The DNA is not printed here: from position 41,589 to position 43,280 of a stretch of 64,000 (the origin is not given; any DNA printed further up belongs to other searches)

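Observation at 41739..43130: Single-chain HipA-kinase/HTH gene spliced between rnfB and rnfC with overlapping stop/start codons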

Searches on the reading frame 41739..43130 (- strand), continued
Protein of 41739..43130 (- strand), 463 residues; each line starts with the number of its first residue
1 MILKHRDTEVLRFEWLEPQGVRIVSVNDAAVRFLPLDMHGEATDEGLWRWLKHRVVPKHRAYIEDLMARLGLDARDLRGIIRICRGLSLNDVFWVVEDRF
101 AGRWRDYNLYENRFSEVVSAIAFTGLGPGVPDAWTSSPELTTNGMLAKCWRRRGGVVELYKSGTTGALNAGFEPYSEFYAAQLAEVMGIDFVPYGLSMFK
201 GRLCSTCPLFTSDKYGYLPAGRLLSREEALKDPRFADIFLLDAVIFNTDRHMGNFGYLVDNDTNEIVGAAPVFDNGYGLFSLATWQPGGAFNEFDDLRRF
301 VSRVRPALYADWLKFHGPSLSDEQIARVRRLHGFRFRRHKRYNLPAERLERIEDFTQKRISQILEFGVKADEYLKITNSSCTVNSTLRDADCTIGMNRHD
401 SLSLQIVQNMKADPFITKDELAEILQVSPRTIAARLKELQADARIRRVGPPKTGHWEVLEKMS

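Call 63: search_protein_families(library=padloc, proteins=[L091:3804-4001:+, L094:5164-7839:+, L096:5184-6857:+, L190:3233-4972:+, L107:1862-4510:+, L108:426-2594:+, L010:5947-7194:+, P0337], max_evalue=0.0001)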
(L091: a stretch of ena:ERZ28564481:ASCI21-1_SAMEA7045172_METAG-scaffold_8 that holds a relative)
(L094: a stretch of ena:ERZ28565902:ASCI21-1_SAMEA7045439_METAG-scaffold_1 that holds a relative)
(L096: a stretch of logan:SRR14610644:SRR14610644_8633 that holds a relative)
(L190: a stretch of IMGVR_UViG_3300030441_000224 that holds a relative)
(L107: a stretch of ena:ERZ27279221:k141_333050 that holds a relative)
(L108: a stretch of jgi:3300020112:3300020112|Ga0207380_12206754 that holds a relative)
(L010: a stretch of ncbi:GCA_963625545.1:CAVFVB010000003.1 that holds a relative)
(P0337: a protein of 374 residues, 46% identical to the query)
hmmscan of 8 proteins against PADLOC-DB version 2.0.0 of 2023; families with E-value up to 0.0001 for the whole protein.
L091:3804-4001:+ (65 aa): 0 families

L094:5164-7839:+ (891 aa): 20 families
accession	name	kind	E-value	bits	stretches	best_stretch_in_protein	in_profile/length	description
PDLC02208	Ppl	-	1.8e-31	107.1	2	763-885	774-891/894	-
PDLC04135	mad3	-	2.6e-18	64.7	1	271-846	1-342/374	mads_3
PDLC04182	HEC-01A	-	2.1e-11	41.4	1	762-852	282-370/406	-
PDLC04164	AriA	-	1.4e-10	39.2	1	636-839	59-245/253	-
PDLC02980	AriA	-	5.5e-10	37.7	1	759-830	231-303/304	-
PDLC00098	GajA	-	6.1e-10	36.4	1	755-844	257-346/534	AAA ATPase domain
PDLC03859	LmuB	-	7e-10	36.7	1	270-852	3-604/611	-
PDLC04144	HEC-01B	-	8.3e-09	33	0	776-841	286-352/395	-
PDLC00311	PtuA1|PtuA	-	3.8e-07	27.5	1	270-333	1-64/455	AAA ATPase domain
PDLC04174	HEC-01A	-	6.1e-07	27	1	750-848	134-229/264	-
PDLC00294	PtuA1|PtuA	-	1.1e-06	25.6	1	761-848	334-424/548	AAA ATPase domain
PDLC04168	GajA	-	3.4e-06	24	0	759-848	250-340/570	-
PDLC04140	mad8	-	4.3e-06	24.5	1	291-416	26-129/314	mads_8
PDLC00289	PtuA1|PtuA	-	6e-06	23.6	1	661-853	119-312/404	AAA ATPase domain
PDLC00267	PtuA1|PtuA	-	6.8e-06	23.5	1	271-322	2-53/438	AAA ATPase domain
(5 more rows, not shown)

L096:5184-6857:+ (557 aa): 93 families (the best 25 are shown)
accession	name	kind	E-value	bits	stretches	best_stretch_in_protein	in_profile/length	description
PDLC00081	GajA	-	3.1e-233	773.7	1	1-556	1-570/574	AAA ATPase domain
PDLC00066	GajA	-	2.3e-74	249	1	1-539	1-543/567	AAA ATPase domain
PDLC00070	GajA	-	1.1e-49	167.6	1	1-517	1-531/596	AAA ATPase domain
PDLC00084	GajA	-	9e-40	134.8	1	149-536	3-404/431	AAA ATPase domain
PDLC00071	GajA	-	8.5e-33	112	1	2-501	2-494/588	AAA ATPase domain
PDLC00096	GajA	-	7.1e-31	105.6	2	271-434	282-459/630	AAA ATPase domain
PDLC00069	GajA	-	3.7e-29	99.7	2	272-419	329-486/687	AAA ATPase domain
PDLC00065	GajA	-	1.1e-26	91.8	1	158-463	212-519/670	AAA ATPase domain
PDLC02358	Old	-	4.5e-26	89.8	1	2-436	3-454/578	Old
PDLC00099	GajA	-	4.9e-26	89.9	2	162-436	200-466/626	AAA ATPase domain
PDLC00075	GajA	-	1.5e-25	87.8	1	1-408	1-396/536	AAA ATPase domain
PDLC00087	GajA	-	2e-25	87.9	1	363-539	10-186/211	AAA ATPase domain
PDLC00072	GajA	-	4.1e-25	86.3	2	140-411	196-481/709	AAA ATPase domain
PDLC00077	GajA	-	4.5e-25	86.3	2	172-437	220-505/616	AAA ATPase domain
PDLC00098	GajA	-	8.6e-25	85.4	2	147-436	168-445/534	AAA ATPase domain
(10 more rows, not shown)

L190:3233-4972:+ (579 aa): 4 families
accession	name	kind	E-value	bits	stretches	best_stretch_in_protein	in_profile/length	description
PDLC04789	PDC-S01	-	4e-13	47.1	1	105-242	11-148/375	-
PDLC04787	PDC-S01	-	1.3e-11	42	1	94-259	12-191/412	-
PDLC04790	PDC-S01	-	8.9e-11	39.1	1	468-562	312-403/422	-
PDLC04791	PDC-S01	-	5.1e-07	26.7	1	95-251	4-167/395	-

L107:1862-4510:+ (883 aa): 29 families (the best 25 are shown)
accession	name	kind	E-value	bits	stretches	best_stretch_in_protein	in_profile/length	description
PDLC03630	REase_MTase_IIG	-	1e-113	379.2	1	91-719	57-697/1100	Type IIG restriction enzyme-methyltransferase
PDLC03580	REase_II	-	9.4e-67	223.7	1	91-838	62-826/1112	Type II restriction enzyme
PDLC03625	REase_MTase_IIG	-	4.1e-32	108.9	1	224-717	230-713/1109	Type IIG restriction enzyme-methyltransferase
PDLC03348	MTase_II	-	3.1e-17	60.3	1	383-507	202-326/727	Type II methyltransferase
PDLC03335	MTase_II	-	6.8e-16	56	2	382-512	60-181/607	Type II methyltransferase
PDLC04134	mad2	-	1.2e-13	48.8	1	367-487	238-330/492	mads_2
PDLC03248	MTase_II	-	5e-13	46.6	1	617-718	74-166/521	Type II methyltransferase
PDLC03338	MTase_II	-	2.4e-10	37.8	1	388-497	116-220/604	Type II methyltransferase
PDLC03719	oMTase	-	3.6e-10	37.4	1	580-718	64-184/387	orphan methyltransferase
PDLC02529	PglX|PglXI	-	4.7e-10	35.8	1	419-513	221-319/1189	PglX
PDLC03267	MTase_II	-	5.9e-10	36.7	0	620-717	98-187/539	Type II methyltransferase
PDLC03603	REase_MTase_IIG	-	1.6e-09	34.4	1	338-494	227-395/1016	Type IIG restriction enzyme-methyltransferase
PDLC03226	MTase_II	-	3.2e-09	33.9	0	398-446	13-63/579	Type II methyltransferase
PDLC03629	REase_MTase_IIG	-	4.2e-09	32.8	0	428-516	436-536/1182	Type IIG restriction enzyme-methyltransferase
PDLC03293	MTase_II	-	6.9e-09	33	1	616-727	84-190/427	Type II methyltransferase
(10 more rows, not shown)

L108:426-2594:+ (722 aa): 0 families

L010:5947-7194:+ (415 aa): 3 families
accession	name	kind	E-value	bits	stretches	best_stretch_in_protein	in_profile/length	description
PDLC03275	MTase_II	-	8.5e-64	214.2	1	39-369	3-312/343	Type II methyltransferase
PDLC04134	mad2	-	4.6e-05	20.4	1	45-159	263-370/492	mads_2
PDLC03267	MTase_II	-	9.7e-05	19.5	0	50-174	12-135/539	Type II methyltransferase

P0337 (374 aa): 6 families
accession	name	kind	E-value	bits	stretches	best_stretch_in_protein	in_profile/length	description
PDLC04340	PDC-M03A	-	1.2e-17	62.3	1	144-367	16-239/280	-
PDLC04344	PDC-M03A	-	9.7e-17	59.4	2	245-305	145-203/305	-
PDLC04342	PDC-M03A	-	8e-11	40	1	247-305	148-205/299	-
PDLC04339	PDC-M03A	-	1.2e-10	39.2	1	246-306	133-190/293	-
PDLC04345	PDC-M03A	-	1.1e-08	32.7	1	246-314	144-213/302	-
PDLC04337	PDC-M03A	-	1.5e-05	22.7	1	248-299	88-138/250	-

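Call 64: fold_search(model_id=the predicted structure, library=viral)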
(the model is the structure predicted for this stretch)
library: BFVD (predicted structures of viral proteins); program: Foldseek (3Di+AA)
matches with E <= 10: 1026; with E <= 0.001: 6
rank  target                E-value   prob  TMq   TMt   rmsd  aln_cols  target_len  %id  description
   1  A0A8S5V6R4            5.9e-05  1.00  0.28  0.43   8.2       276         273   14  Transferase [Myoviridae sp. ctRci5]
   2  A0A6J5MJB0            5.9e-05  1.00  0.27  0.21  17.3       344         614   17  Phosphatidylinositol 3-/4-kinase, catalytic domain containing protein [uncultured Caudovirales phage]
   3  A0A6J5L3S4            2.1e-04  1.00  0.26  0.24  11.1       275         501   15  Nudix_Hydrolase domain containing protein [uncultured Caudovirales phage]
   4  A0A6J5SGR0            3.6e-04  0.99  0.22  0.12  15.9       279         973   17  Uncharacterized protein [uncultured Caudovirales phage]
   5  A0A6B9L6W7            4.3e-04  1.00  0.29  0.11  16.7       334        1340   12  ADP-ribosyltransferase [Mycobacterium phage Onyinye]
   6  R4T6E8                5.0e-04  0.98  0.25  0.12  24.7       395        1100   13  Uncharacterized protein [Haloarcula hispanica tailed virus 1]
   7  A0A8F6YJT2            1.7e-03  0.90  0.22  0.23  15.9       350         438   12  Putative phosphotransferase [Rhinella marina erythrocytic-like virus]
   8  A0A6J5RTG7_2          1.7e-03  0.99  0.34  0.17  15.5       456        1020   13  Phage head morphogenesis domain containing protein [uncultured Caudovirales phage]
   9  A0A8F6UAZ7            1.8e-03  0.94  0.21  0.26  19.6       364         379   14  Putative phosphotransferase [Rhinella marina erythrocytic-like virus]
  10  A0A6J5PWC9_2          2.1e-03  1.00  0.31  0.14  11.1       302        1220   14  ADP ribosyltransferase [uncultured Caudovirales phage]
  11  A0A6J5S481            2.8e-03  1.00  0.27  0.12  10.4       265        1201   14  Phage portal protein, HK97 [uncultured Caudovirales phage]
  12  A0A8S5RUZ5            3.6e-03  0.96  0.25  0.15  18.3       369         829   15  (no name in the UniProt tables at hand)
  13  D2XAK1                5.5e-03  0.85  0.21  0.30  14.2       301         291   12  Serine/threonine protein kinase [Marseillevirus marseillevirus]
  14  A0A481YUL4            6.8e-03  0.57  0.21  0.15  19.6       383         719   12  Putative serine/threonine protein kinase [Marseillevirus LCMAC103]
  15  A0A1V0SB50            9.2e-03  0.63  0.20  0.20  23.9       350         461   11  Serine/threonine protein kinase [Catovirus CTV1]
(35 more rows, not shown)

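Call 81: search_dna_similar(query=window:41739-43130:-, collection=phages, mode=protein, max_rows=10, max_evalue=0.001)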
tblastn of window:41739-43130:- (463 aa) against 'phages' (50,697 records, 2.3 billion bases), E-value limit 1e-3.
Records with a match: 13; places in all: 13; records where one place covers at least 80% of the query: 0.
Best place of each record, by identity: 60-80% 1; <60% 12.
By first word of the organism name: Bacteriophage 12; Clostridioides 1.
By host as written in the record: - 7; Helicobacter heilmannii 4; Helicobacter heilmannii ASB1.4 1; Clostridioides sp. ES-S-0173-01 1.
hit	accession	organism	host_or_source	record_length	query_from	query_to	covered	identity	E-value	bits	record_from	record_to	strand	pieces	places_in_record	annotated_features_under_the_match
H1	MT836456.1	Bacteriophage sp.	human fecal samples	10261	21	365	75%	41.7%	5e-78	270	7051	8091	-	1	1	record has no annotation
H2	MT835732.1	Bacteriophage sp.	human fecal samples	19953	47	364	69%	34.8%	9e-49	185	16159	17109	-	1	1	record has no annotation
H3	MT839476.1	Bacteriophage sp.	human fecal samples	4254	50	274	49%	40.7%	2e-45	174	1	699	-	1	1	record has no annotation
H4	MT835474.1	Bacteriophage sp.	human fecal samples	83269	49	317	58%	27.7%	9e-20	99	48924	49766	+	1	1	record has no annotation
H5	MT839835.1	Bacteriophage sp.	human fecal samples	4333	50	279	50%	30.8%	1e-20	100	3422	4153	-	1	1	record has no annotation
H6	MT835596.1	Bacteriophage sp.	human fecal samples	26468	46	279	51%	28.1%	3e-21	103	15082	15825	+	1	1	record has no annotation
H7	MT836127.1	Bacteriophage sp.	human fecal samples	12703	141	284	31%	32.6%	9e-13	77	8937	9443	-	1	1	record has no annotation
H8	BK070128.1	Bacteriophage sp.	Helicobacter heilmannii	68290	176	282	23%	36.9%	2e-12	76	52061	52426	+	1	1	hypothetical protein (x3)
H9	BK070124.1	Bacteriophage sp.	Helicobacter heilmannii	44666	176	282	23%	36.9%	2e-12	76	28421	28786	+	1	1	hypothetical protein (x3)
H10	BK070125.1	Bacteriophage sp.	Helicobacter heilmannii ASB1.4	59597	176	282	23%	36.9%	2e-12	76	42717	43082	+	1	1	hypothetical protein (x3)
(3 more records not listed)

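Call 82: search_dna_similar(query=window:41739-43130:-, collection=plasmids, mode=protein, max_rows=10, max_evalue=0.001)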
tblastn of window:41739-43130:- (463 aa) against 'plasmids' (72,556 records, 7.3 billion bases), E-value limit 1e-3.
Records with a match: 37; places in all: 40; records where one place covers at least 80% of the query: 1.
Best place of each record, by identity: <60% 37.
By first word of the organism name: Clostridium 10; Bacillus 10; Campylobacter 4; Helicobacter 3; Subdoligranulum 3; Vescimonas 1; Selenomonas 1; Clostridiaceae 1; Butyrivibrio 1; Collinsella 1; and 2 more.
By predicted mobility (MOB-suite, as given by PLSDB): non-mobilizable 36; mobilizable 1.
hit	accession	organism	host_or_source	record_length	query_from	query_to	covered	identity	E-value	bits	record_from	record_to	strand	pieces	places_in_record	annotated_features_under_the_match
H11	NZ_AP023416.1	Vescimonas fastidiosa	Homo sapiens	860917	16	369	76%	42.3%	3e-73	258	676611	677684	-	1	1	helix-turn-helix domain-containing protein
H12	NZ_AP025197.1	Helicobacter cinaedi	Cricetinae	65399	2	366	79%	36.7%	2e-63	229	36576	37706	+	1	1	transcriptional regulator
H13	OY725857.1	Subdoligranulum variabile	-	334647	3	298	64%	44.1%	3e-73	258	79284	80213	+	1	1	none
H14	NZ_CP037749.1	Campylobacter helveticus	-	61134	2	375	81%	34.7%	8e-62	224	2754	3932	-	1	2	transcriptional regulator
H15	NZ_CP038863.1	Campylobacter jejuni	mouse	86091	2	366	79%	34.4%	2e-61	224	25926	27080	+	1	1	BspA family leucine-rich repeat surface protein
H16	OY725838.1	Subdoligranulum variabile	-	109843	31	365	72%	35.0%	3e-46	179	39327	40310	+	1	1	record has no annotation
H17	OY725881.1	Subdoligranulum variabile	-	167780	2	365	79%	32.1%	4e-36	149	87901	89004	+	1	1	record has no annotation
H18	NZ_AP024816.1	Helicobacter sp. NHP19-003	Canis lupus familiaris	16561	3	292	63%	38.1%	1e-44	174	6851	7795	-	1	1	hypothetical protein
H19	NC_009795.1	Campylobacter concisus 13826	-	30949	2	292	63%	36.7%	8e-61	222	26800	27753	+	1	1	HipA family kinase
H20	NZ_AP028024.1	Helicobacter sp. NHP21005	Felis catus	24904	2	293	63%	36.4%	2e-45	176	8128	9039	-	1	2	hypothetical protein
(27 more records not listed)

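Call 83: get_annotated_region(hit=H12, flank=3000)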
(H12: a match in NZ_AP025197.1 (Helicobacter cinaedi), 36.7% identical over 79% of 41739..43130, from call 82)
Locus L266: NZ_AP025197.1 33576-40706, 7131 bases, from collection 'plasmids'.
description: Helicobacter cinaedi strain T36 plasmid T36_P1, complete sequence
organism: Helicobacter cinaedi (NCBI taxid 213)
taxonomy: Bacteria; Campylobacterota; Epsilonproteobacteria; Campylobacterales; Helicobacteraceae; Helicobacter; Helicobacter cinaedi
host: -; source: Cricetinae; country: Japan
typing (MOB-suite, as given by PLSDB): non-mobilizable
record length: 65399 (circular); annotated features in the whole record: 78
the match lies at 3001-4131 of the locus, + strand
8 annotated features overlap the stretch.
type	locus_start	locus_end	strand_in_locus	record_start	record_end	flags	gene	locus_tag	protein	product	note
CDS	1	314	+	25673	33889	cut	-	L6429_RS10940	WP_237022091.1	SNF2-related protein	-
CDS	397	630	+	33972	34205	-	-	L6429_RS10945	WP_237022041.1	AbrB/MazE/SpoVT family DNA-binding domain-containing protein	-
CDS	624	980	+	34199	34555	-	-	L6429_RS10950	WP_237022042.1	type II toxin-antitoxin system PemK/MazF family toxin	-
CDS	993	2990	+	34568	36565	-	-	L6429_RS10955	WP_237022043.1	hypothetical protein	-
CDS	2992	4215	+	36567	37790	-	-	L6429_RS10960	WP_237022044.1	transcriptional regulator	-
CDS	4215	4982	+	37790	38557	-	-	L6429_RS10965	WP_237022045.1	Fic family protein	-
CDS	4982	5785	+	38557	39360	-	-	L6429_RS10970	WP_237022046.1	hypothetical protein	-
CDS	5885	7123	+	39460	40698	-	-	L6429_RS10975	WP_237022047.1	hypothetical protein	-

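Call 84: get_annotated_region(hit=H11, flank=3000)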
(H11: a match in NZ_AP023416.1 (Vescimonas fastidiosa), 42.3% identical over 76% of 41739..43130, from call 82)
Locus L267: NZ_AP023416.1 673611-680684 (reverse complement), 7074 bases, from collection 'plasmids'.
description: Vescimonas fastidiosa strain MM35 plasmid pMM35_01
organism: Vescimonas fastidiosa (NCBI taxid 2714353)
taxonomy: Bacteria; Bacillota; Clostridia; Eubacteriales; Oscillospiraceae; Vescimonas; Vescimonas fastidiosa
host: -; source: Homo sapiens; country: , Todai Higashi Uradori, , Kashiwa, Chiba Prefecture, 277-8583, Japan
typing (MOB-suite, as given by PLSDB): non-mobilizable
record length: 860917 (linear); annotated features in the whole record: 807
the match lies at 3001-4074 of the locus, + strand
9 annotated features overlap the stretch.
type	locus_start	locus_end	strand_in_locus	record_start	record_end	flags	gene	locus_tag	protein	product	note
CDS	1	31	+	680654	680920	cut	-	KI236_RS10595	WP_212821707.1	pro-sigmaK processing inhibitor BofA family protein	-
CDS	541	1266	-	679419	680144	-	-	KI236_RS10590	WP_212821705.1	ATP-binding protein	-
CDS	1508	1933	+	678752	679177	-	rplM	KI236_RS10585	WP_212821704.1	50S ribosomal protein L13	GO:0006412 - translation [Evidence IEA]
CDS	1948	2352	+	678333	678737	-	rpsI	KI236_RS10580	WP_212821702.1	30S ribosomal protein S9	GO:0006412 - translation [Evidence IEA]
CDS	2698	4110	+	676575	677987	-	-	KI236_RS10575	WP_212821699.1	helix-turn-helix domain-containing protein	-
CDS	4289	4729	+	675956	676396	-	-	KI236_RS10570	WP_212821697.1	LytTR family DNA-binding domain-containing protein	-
CDS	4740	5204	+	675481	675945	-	-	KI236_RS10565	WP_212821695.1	DUF3021 domain-containing protein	-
CDS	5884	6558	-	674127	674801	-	-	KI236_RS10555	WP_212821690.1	P-II family nitrogen regulator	-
CDS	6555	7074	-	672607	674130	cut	-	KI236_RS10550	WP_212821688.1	DUF1538 domain-containing protein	-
